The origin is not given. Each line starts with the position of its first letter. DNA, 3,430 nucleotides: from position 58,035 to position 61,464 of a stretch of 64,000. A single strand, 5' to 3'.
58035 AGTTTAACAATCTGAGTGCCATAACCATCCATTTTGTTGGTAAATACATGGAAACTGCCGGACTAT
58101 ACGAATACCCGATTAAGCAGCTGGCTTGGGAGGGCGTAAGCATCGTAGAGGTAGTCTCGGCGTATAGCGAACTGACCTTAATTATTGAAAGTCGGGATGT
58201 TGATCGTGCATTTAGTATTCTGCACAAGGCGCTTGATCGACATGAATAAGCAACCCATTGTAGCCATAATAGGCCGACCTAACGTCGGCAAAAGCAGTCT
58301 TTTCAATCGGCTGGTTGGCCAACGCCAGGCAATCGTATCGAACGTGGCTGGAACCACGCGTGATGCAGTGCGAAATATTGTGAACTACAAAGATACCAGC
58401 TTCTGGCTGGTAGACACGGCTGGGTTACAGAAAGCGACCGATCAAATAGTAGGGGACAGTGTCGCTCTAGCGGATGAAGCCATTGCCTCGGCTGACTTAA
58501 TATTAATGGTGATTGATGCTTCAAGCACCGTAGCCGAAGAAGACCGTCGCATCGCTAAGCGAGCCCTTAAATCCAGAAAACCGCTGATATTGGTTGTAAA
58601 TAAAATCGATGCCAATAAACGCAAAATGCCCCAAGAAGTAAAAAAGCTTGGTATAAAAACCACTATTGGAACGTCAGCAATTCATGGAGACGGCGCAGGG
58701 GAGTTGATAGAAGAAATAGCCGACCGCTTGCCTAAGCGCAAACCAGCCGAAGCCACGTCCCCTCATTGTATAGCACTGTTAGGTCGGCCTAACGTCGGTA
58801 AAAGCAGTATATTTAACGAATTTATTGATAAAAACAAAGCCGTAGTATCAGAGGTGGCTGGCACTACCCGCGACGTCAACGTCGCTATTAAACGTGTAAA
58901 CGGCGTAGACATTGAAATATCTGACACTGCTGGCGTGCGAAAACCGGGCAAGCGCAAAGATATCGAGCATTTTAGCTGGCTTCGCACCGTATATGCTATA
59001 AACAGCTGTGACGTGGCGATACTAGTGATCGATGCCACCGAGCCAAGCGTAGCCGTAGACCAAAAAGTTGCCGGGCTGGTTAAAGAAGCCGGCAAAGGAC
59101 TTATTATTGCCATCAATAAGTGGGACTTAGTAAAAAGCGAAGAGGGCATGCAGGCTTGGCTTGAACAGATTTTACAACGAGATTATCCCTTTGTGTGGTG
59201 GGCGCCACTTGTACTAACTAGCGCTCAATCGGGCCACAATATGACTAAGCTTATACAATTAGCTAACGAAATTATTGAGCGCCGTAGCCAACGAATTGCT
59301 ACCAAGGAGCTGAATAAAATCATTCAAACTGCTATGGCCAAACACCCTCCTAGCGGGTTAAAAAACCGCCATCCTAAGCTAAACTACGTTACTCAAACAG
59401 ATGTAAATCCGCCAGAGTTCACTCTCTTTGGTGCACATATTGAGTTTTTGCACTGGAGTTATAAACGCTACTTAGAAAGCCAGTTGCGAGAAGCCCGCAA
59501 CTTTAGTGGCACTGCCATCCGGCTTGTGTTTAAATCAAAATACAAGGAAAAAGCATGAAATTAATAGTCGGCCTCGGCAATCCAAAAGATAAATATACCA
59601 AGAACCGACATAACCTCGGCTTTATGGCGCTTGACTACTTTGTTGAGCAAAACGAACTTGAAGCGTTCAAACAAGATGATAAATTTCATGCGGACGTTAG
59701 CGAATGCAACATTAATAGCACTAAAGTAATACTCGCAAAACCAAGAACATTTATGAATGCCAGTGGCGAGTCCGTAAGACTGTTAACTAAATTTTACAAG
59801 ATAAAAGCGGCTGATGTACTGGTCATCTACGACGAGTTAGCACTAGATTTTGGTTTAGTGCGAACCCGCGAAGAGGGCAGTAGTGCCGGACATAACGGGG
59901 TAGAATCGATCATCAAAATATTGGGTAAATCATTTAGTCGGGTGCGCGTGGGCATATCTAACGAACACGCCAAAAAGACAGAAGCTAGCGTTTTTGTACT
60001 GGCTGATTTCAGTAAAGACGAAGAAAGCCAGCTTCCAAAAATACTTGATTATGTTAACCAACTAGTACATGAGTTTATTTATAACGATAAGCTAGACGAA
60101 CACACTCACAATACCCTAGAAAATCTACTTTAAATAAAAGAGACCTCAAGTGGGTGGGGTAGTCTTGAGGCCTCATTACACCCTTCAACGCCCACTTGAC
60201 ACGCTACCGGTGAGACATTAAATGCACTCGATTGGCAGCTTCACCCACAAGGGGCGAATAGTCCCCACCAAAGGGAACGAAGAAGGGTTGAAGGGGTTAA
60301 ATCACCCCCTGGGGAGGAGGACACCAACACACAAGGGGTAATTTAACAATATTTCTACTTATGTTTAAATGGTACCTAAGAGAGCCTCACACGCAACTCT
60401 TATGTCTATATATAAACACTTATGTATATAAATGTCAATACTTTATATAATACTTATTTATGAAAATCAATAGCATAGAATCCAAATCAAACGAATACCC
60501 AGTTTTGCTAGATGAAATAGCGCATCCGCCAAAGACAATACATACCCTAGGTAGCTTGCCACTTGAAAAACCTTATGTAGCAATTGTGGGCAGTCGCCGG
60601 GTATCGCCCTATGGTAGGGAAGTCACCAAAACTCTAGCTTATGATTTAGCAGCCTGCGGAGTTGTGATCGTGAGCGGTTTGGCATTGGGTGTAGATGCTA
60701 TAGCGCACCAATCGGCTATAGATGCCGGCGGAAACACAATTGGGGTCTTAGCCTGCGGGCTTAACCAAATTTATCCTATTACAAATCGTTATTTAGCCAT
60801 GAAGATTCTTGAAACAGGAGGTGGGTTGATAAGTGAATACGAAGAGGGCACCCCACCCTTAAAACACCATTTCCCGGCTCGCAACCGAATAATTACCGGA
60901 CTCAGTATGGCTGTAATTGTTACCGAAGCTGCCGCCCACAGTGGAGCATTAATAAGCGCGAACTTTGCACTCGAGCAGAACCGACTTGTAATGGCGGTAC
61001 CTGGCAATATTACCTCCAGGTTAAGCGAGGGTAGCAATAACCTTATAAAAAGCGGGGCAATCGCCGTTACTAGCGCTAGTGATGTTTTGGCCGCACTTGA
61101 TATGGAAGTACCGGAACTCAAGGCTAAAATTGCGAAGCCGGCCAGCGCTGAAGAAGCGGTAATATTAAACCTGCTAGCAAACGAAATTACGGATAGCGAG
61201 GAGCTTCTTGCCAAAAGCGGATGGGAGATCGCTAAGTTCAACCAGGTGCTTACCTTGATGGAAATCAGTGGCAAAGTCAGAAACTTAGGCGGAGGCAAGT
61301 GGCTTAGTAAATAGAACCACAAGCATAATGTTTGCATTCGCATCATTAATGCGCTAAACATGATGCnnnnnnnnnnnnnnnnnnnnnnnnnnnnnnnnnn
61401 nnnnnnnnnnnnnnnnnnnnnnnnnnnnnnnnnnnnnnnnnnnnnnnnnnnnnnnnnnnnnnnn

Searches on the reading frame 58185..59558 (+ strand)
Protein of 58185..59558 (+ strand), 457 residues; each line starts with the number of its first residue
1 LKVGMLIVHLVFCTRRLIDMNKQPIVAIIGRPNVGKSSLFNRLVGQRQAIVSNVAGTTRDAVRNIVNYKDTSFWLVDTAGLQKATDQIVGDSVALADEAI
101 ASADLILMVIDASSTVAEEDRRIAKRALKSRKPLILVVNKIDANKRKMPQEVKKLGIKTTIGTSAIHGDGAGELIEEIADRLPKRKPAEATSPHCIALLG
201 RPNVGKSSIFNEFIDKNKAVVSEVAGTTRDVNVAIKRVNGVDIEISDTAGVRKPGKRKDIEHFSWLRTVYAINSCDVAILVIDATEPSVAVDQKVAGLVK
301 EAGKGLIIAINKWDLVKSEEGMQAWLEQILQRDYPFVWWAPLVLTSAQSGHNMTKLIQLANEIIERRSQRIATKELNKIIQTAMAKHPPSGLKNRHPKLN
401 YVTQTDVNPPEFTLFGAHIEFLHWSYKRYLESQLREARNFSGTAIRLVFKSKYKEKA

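Call 82: search_protein_families(library=pfam, proteins=[window:58185-59558:+], max_evalue=0.001)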
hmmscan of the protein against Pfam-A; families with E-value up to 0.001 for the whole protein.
window:58185-59558:+ (457 aa): 17 families
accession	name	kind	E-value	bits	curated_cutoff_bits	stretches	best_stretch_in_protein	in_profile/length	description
PF01926.29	MMR_HSR1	-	1.5e-53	180.2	21.9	2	26-140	2-113/113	50S ribosome-binding GTPase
PF02421.24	FeoB_N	-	1.6e-29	102.9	27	2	26-177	3-155/156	Ferrous iron transport protein B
PF14714.11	KH_dom-like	-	4.6e-26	91.4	27.3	1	370-450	1-81/81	KH-domain-like of EngA bacterial GTPase enzymes, C-terminal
PF00009.33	GTP_EFTU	-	1.4e-20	74.1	26.5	2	270-364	88-186/188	Elongation factor Tu GTP binding domain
PF03193.22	RsgA_GTPase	-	9.8e-16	58.5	30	1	101-229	21-149/174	RsgA GTPase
PF00350.29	Dynamin_N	-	2e-14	54.4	27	1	70-140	100-166/168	Dynamin family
PF08477.19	Roc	-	1.8e-12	48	27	2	26-142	2-119/119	Ras of Complex, Roc, domain of DAPkinase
PF00071.28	Ras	-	8.5e-11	42.1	21.6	2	26-152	2-126/162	Ras family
PF04548.22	AIG1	-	9.4e-08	32.1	27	0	196-301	3-109/212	AIG1 family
PF05621.17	TniB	-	1.1e-06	28.6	22.4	0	188-283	30-126/189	Bacterial TniB protein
PF09439.16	SRPRB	-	7e-06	26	25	0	21-94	1-69/178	Signal recognition particle receptor beta subunit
PF16897.10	MMR_HSR1_Xtn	-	5.3e-05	23.6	35.2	0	132-182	56-104/106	C-terminal region of MMR_HSR1 domain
PF01637.24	ATPase_2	-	0.00021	21.6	33.2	0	16-71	13-68/225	ATPase domain predominantly from Archaea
PF13401.12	AAA_22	-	0.00027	21.7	27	0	22-58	4-33/130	AAA domain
PF02492.25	cobW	-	0.00027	21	20.7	0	266-328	106-171/180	CobW/HypB/UreG, nucleotide-binding domain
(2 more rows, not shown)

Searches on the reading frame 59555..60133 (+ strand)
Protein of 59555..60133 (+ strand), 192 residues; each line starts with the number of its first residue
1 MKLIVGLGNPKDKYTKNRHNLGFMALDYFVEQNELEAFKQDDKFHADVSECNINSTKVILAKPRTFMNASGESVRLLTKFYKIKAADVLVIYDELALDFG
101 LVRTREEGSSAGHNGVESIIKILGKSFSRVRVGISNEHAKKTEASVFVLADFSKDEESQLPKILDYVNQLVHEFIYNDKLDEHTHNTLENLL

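Call 82: search_protein_families(library=pfam, proteins=[window:59555-60133:+], max_evalue=0.001)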
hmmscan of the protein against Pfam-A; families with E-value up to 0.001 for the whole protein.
window:59555-60133:+ (192 aa): 1 family
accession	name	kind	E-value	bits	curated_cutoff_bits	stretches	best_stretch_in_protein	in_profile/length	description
PF01195.25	Pept_tRNA_hydro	-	1.1e-57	195.3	27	1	3-182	1-177/183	Peptidyl-tRNA hydrolase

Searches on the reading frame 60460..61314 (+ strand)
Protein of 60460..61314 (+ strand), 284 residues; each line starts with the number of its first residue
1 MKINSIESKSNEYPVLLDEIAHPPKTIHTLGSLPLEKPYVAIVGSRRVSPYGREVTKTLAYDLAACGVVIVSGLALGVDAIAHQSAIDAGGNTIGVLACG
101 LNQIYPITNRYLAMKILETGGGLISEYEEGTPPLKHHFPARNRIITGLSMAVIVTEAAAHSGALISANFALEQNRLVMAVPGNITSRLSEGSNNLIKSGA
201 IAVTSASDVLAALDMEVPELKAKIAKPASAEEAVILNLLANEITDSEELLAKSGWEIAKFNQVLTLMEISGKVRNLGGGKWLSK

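Call 82: search_protein_families(library=pfam, proteins=[window:60460-61314:+], max_evalue=0.001)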
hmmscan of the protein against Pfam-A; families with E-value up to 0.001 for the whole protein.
window:60460-61314:+ (284 aa): 3 families
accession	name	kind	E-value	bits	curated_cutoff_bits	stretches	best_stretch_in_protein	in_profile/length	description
PF02481.21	DNA_processg_A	-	1.5e-73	246.9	29.6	1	2-204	6-211/212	DNA recombination-mediator protein A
PF17782.7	DprA_WH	-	1e-09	38.7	22.9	1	224-279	6-61/61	DprA winged helix domain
PF18306.6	LDcluster4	-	2.9e-06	27.4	26.3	1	38-98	2-63/151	SLOG cluster4 family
